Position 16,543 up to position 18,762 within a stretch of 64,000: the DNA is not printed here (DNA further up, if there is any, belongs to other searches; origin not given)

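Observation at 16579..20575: Tandem duplication of a BNR/Asp-box T9SS cargo gene including its promoter, 5' UTR and RBS-start context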

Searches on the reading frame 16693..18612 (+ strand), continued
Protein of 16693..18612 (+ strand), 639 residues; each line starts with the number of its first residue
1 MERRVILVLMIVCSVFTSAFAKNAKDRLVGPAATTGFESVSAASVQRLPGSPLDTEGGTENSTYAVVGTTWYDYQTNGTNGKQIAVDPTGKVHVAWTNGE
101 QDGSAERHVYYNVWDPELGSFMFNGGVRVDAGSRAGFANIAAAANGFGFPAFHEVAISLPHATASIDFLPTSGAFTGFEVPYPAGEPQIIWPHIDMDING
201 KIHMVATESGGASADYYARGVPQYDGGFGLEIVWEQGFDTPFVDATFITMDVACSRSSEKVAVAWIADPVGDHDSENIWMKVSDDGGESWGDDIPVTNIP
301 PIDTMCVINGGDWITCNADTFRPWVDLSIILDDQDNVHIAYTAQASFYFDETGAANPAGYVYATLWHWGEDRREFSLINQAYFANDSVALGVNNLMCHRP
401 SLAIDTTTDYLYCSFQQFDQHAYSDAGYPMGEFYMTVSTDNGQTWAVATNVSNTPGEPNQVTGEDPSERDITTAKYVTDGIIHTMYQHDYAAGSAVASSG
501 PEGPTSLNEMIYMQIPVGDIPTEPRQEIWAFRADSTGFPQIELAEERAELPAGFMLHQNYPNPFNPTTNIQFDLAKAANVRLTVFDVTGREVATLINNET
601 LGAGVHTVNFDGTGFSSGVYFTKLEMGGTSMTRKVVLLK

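Call 26: find_encoding_contigs(protein=P0041, flank=1000, max_places=3)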
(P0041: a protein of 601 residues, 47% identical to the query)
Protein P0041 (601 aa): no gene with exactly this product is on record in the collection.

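Call 29: find_related_loci(query=A2, collection=metagenome_contigs, flank=4000)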
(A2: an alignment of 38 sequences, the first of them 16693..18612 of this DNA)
Query A2 (639 aa) in metagenome_contigs; peptide patterns used: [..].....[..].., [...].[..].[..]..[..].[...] (x = any residue, [..] = any of these).
600 stretches matched a pattern (row limit reached: there are more); 579 encode a relative of the query (tblastn E <= 1e-3); the best 80 are kept; 80 distinct loci.
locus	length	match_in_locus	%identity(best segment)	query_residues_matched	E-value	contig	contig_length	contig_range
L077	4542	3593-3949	44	528-639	3e-26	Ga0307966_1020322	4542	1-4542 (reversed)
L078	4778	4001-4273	52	548-639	2e-25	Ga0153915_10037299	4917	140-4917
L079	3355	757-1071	48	539-639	8e-25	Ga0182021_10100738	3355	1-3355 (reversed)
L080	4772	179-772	37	440-639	1e-24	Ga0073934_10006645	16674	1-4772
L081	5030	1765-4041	51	542-639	2e-24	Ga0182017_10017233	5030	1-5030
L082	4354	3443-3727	51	544-639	2e-24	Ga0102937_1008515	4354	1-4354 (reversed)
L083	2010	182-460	50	546-639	7e-25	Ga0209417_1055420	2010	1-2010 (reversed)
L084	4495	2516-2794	52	546-639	1e-24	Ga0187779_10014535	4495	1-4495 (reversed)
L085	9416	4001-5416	26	58-515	5e-24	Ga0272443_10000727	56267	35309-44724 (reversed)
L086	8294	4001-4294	43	541-639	1e-23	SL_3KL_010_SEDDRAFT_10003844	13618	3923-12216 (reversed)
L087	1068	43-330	48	543-639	5e-25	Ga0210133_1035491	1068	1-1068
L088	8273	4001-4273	52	548-639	8e-24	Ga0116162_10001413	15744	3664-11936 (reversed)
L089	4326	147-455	50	537-639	7e-24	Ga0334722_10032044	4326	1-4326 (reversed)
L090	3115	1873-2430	33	432-639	1e-23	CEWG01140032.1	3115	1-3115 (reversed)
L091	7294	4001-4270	51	549-639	2e-23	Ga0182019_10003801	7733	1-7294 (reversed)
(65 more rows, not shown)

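Call 35: find_encoding_contigs(protein=P0011, flank=5000, max_places=2)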
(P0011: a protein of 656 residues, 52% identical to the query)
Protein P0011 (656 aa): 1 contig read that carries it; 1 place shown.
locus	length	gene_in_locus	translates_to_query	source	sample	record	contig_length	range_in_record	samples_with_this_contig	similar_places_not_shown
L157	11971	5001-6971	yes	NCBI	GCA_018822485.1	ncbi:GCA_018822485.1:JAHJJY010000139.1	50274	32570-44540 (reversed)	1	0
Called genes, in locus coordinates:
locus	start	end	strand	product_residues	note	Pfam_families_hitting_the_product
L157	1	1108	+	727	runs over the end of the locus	PF13620:CarboxypepD_reg, PF13715:CarbopepD_reg_2, PF07715:Plug, PF00593:TonB_dep_Rec_b-barrel, PF25183:OMP_b-brl_4 (weak)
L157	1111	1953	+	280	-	PF14054:DUF4249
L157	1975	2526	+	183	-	PF01966:HD (weak)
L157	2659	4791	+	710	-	-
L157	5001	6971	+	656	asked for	PF18962:Por_Secre_tail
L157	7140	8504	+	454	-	PF01483:P_proprotein, PF13620:CarboxypepD_reg, PF13715:CarbopepD_reg_2 (weak), PF19190:BACON_2 (weak), PF18962:Por_Secre_tail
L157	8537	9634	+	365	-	PF00155:Aminotran_1_2, PF00266:Aminotran_5 (weak)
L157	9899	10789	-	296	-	PF07676:PD40 (faint), PF26550:Tricorn_2nd (weak)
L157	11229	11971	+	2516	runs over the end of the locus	PF00041:fn3 (faint), PF18370:RGI_lyase (faint), PF25833:Fn3_SaeA_3rd (faint), PF18962:Por_Secre_tail (weak)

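Call 36: find_encoding_contigs(protein=P0016, flank=5000, max_places=2)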
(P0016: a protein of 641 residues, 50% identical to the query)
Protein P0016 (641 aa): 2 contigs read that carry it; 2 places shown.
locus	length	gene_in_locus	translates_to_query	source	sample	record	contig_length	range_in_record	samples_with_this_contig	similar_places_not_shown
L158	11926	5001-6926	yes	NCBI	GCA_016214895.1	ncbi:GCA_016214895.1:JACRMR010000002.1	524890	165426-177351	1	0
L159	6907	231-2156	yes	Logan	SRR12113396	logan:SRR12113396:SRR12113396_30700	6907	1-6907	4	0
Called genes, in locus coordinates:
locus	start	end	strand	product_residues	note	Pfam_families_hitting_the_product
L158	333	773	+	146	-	PF01047:MarR, PF12802:MarR_2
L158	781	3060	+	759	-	PF13620:CarboxypepD_reg, PF13715:CarbopepD_reg_2, PF07715:Plug, PF00593:TonB_dep_Rec_b-barrel, PF25183:OMP_b-brl_4 (weak)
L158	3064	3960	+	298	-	-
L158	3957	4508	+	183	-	PF01966:HD (faint)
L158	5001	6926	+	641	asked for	PF18962:Por_Secre_tail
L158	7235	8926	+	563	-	PF00989:PAS (weak), PF08448:PAS_4, PF13188:PAS_8 (faint), PF00158:Sigma54_activat, PF14532:Sigma54_activ_2, PF25601:AAA_lid_14, PF02954:HTH_8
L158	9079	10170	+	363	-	PF00155:Aminotran_1_2, PF00266:Aminotran_5 (weak), PF01053:Cys_Met_Meta_PP (weak), PF04864:Alliinase_C (weak)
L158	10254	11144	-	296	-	PF26550:Tricorn_2nd (weak)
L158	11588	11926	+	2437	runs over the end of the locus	PF00041:fn3 (faint), PF18370:RGI_lyase (faint), PF25833:Fn3_SaeA_3rd (faint), PF18962:Por_Secre_tail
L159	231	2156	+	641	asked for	PF18962:Por_Secre_tail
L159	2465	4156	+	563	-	PF00989:PAS (weak), PF08448:PAS_4, PF13188:PAS_8 (faint), PF00158:Sigma54_activat, PF14532:Sigma54_activ_2, PF25601:AAA_lid_14, PF02954:HTH_8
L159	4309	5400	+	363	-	PF00155:Aminotran_1_2, PF00266:Aminotran_5 (weak), PF01053:Cys_Met_Meta_PP (weak), PF04864:Alliinase_C (weak)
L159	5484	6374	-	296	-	PF26550:Tricorn_2nd (weak)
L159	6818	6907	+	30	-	?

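Call 37: find_encoding_contigs(protein=P0034, flank=5000, max_places=2)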
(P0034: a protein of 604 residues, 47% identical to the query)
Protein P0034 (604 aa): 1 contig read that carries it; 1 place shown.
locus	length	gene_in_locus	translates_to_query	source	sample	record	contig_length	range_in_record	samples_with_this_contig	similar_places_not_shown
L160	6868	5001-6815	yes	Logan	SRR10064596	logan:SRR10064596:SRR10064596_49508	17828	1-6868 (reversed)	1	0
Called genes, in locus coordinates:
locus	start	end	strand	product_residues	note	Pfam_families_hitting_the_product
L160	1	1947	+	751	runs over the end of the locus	PF13620:CarboxypepD_reg, PF13715:CarbopepD_reg_2, PF07715:Plug (weak), PF00593:TonB_dep_Rec_b-barrel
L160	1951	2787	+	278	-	-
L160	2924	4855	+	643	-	PF18962:Por_Secre_tail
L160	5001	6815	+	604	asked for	PF18962:Por_Secre_tail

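Call 40: predict_structure(alignment_id=A2)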
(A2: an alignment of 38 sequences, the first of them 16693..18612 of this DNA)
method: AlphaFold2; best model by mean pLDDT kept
length: 639 residues; sequences in the alignment: 38
mean_pLDDT: 85.6   pTM: 0.79
mean pLDDT of the five models: 85.6, 85.5, 85.3, 83.3, 83.2
residues with pLDDT >= 90: 315; 70-90: 250; 50-70: 55; < 50: 19
segments of 3 or more residues with pLDDT < 50: 21-23, 542-550
pLDDT, mean of each block of 10 residues (from residue 1): 80 70 50 75 67 58 92 88 94 96 88 95 95 93 95 92 96 95 91 96 94 89 94 95 90 95 87 76 95 91 85 82 93 94 86 72 90 93 66 87 93 93 85 95 93 82 84 94 94 75 86 95 89 80 42 71 72 82 90 92 84 84 85 78
secondary structure, 60 per line:
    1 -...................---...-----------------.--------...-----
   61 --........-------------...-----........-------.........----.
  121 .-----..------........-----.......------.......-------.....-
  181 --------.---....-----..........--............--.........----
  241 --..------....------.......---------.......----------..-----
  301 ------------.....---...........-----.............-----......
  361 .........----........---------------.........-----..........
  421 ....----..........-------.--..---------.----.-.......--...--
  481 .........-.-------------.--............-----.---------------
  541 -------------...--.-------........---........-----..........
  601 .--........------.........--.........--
elements in order: H2-20 E63-70 E84-86 E92-99 E107-115 E135-142 E148-154 E161-167 E175-179 E193-196 E202-208 E214-225 E228-236 E251-254 E261-267 E277-283 H313-317 E321-331 E337-349 E355-369 E374-381 E397-405 E411-424 E429-438 E467-473 E476-478 E481-489 E508-516 E554-556 E567-574 E578-585 E591-601 E604-611 E618-626 E629-637

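Call 48: fold_search(model_id=the predicted structure, library=pdb)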
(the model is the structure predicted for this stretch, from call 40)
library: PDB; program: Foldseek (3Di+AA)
matches with E <= 10: 1437; with E <= 0.001: 258
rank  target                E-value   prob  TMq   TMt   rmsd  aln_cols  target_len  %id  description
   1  7esn_A                1.2e-10  1.00  0.43  0.59   6.8       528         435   11  Crystal structure of a L-rhamnose-alpha-1,4-D-glucuronate lyase from Fusarium oxysporum 12S, H105F Rha-GlcA complex (released 2021-08-04)
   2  7esl                  2.5e-10  1.00  0.42  0.60   6.3       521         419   11  Crystal structure of a L-rhamnose-alpha-1,4-D-glucuronate lyase from Fusarium oxysporum 12S, N247A N-glycan free form (released 2021-08-04)
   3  2ber                  2.9e-10  1.00  0.33  0.35  17.8       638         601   12  Y370G Active Site Mutant of the Sialidase from Micromonospora viridifaciens in complex with beta-Neu5Ac (sialic acid). (released 2005-04-04)
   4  7esk_A                3.3e-10  1.00  0.39  0.57   8.1       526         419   11  Crystal structure of a L-rhamnose-alpha-1,4-D-glucuronate lyase from Fusarium oxysporum 12S, Ligand free form (released 2021-08-04)
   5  2bzd_C                4.6e-10  1.00  0.26  0.28  22.0       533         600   10  Galactose recognition by the carbohydrate-binding module of a bacterial sialidase. (released 2005-08-19)
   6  1eut                  6.2e-10  1.00  0.33  0.34  18.1       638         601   11  SIALIDASE, LARGE 68KD FORM, COMPLEXED WITH GALACTOSE (released 1997-01-11)
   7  1wcq_C                7.5e-10  1.00  0.26  0.28  21.9       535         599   10  Mutagenesis of the Nucleophilic Tyrosine in a Bacterial Sialidase to Phenylalanine. (released 2005-10-12)
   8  1w8o_A                9.1e-10  1.00  0.33  0.34  17.4       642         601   12  Contribution of the Active Site Aspartic Acid to Catalysis in the Bacterial Neuraminidase from Micromonospora viridifa (released 2004-09-29)
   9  4irt                  3.0e-09  1.00  0.42  0.63   6.9       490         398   11  Crystal structure of a putative neuraminidase (BACOVA_03493) from Bacteroides ovatus ATCC 8483 at 1.74 A resolution (released 2013-03-13)
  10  5mvh                  5.4e-09  1.00  0.41  0.62   6.8       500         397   10  Glycoside Hydrolase BACCELL_00856 (released 2017-04-26)
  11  5mum                  8.3e-09  1.00  0.42  0.63   6.8       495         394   10  Glycoside Hydrolase BACINT_00347 (released 2017-04-26)
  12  1wcq_A                1.0e-08  1.00  0.32  0.33  17.6       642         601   12  Mutagenesis of the Nucleophilic Tyrosine in a Bacterial Sialidase to Phenylalanine. (released 2005-10-12)
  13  8ic1_A                1.3e-08  1.00  0.24  0.31  20.4       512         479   11  endo-alpha-D-arabinanase EndoMA1 D51N mutant from Microbacterium arabinogalactanolyticum in complex with arabinooligos (released 2023-08-16)
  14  5uas_A                4.1e-08  1.00  0.37  0.51  10.0       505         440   10  Structure of a new family of Polysaccharide lyase PL25-Ulvanlyase bound to -[GlcA(1-4)Rha3S]- (released 2017-03-29)
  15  3vsf_A                4.5e-08  1.00  0.24  0.31  20.0       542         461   10  Crystal structure of 1,3Gal43A, an exo-beta-1,3-Galactanase from Clostridium thermocellum (released 2012-12-05)
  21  5muk                  1.2e-07  1.00  0.41  0.64   6.5       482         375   10  Glycoside Hydrolase BT3686 (released 2017-04-26)
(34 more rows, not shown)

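Call 57: search_protein_families(library=ncbifam, proteins=[window:16693-18612:+], max_evalue=0.01)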
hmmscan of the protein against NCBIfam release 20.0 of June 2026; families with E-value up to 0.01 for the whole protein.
window:16693-18612:+ (639 aa): 5 families
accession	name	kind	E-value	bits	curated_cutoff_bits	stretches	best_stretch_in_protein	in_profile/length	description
TIGR04183.1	Por_Secre_tail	domain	2.5e-11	43.4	23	1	560-636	2-70/72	T9SS type A sorting domain-containing protein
NF052323.1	T9SSA_dep_M6i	equivalog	2.2e-08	32.5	600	1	559-626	960-1026/1043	T9SS-dependent M6-like inactivated metalloprotease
NF038113.1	T9SSA_dep_M36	equivalog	2.6e-08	32.5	885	1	558-637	794-868/869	T9SS-dependent M36 family metallopeptidase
NF040591.1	choice_anch_O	subfamily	0.00019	20.2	125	0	422-466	528-570/670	choice-of-anchor O protein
NF033707.1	T9SS_sortase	equivalog_domain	0.0003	18.6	420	1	557-627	999-1078/1095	type IX secretion system sortase PorU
